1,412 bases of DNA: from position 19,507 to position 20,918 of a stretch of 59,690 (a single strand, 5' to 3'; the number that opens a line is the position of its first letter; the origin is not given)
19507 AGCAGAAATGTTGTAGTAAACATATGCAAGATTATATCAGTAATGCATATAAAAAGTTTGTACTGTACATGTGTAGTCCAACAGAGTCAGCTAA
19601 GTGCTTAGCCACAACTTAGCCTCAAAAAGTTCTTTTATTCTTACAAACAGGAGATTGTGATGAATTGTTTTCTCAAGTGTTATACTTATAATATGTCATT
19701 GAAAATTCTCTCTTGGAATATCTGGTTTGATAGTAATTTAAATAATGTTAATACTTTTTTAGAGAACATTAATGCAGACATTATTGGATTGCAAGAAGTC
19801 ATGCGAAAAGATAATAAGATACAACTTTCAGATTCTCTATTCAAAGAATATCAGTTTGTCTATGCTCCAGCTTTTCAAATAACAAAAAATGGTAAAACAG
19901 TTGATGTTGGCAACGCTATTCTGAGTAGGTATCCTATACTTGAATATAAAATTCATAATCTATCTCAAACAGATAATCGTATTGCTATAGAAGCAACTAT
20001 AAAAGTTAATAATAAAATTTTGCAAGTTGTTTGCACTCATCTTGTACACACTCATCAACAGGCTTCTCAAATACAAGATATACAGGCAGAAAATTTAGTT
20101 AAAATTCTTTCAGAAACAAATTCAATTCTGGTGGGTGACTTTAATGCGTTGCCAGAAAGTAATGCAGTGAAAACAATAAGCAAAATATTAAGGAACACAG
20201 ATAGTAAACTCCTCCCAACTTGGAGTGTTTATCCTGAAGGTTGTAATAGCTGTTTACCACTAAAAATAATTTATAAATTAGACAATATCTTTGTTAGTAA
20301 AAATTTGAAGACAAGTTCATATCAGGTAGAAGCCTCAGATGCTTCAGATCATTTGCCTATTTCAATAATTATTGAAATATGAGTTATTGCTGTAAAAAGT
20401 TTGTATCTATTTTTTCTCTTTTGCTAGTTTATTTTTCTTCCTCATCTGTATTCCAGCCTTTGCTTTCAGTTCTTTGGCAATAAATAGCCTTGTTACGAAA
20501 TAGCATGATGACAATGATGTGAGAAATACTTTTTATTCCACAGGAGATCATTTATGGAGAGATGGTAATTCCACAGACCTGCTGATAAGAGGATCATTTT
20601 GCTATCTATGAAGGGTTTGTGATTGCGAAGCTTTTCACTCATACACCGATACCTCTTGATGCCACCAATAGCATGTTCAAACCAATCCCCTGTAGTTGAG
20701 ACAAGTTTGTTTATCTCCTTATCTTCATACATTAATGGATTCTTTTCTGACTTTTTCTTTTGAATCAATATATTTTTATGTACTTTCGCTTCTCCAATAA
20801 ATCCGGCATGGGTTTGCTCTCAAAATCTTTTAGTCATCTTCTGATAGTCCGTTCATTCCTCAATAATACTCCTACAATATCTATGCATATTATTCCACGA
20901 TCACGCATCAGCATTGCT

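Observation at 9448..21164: Twelve same-orientation intergenic modules split 11.7 kb into one- or two-gene units (cassette-array-like locus, no recombinase in view)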

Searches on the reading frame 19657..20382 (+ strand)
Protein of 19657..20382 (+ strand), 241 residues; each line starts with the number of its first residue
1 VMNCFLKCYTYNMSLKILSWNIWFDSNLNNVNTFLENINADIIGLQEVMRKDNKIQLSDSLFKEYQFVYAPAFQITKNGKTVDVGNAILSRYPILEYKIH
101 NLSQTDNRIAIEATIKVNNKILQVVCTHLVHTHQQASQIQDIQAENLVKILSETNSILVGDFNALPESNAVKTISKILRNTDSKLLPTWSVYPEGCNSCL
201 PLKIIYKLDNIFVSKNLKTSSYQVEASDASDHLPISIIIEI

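Call 13: search_protein_families(library=pfam, proteins=[window:19657-20382:+], max_evalue=0.01)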
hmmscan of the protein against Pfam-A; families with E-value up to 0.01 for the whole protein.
window:19657-20382:+ (241 aa): 3 families
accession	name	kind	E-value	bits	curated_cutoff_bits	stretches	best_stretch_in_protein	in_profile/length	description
PF03372.29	Exo_endo_phos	-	4e-22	79.5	24.5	1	18-232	1-225/225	Endonuclease/Exonuclease/phosphatase family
PF23226.1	Exo_endo_phos_PGAP2IP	-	1e-06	28.6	27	1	28-160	23-156/239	PGAP2IP, C-terminal nuclease-like domain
PF22669.2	Exo_endo_phos2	-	0.00088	19.3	27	0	19-185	2-200/288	Endonuclease/Exonuclease/phosphatase family 2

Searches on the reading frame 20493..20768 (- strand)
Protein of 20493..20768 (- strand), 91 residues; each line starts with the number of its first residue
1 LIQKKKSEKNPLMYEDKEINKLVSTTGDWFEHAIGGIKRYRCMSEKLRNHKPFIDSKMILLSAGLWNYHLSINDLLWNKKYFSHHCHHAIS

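Call 13: search_protein_families(library=pfam, proteins=[window:20493-20768:-], max_evalue=0.01)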
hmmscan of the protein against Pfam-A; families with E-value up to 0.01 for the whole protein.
window:20493-20768:- (91 aa): 1 family
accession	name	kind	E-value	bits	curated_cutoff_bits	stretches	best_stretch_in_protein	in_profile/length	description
PF13359.12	DDE_Tnp_4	-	2.5e-05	24.4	24.8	1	2-67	92-158/158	DDE superfamily endonuclease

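Call 44: search_protein_families(library=ncbifam, proteins=[window:20493-20768:-], max_evalue=0.01)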
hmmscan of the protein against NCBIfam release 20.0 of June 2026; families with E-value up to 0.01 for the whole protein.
window:20493-20768:- (91 aa): 0 families

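Call 45: search_protein_families(library=phrogs, proteins=[window:20493-20768:-], max_evalue=0.01)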
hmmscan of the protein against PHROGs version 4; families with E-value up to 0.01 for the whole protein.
window:20493-20768:- (91 aa): 0 families
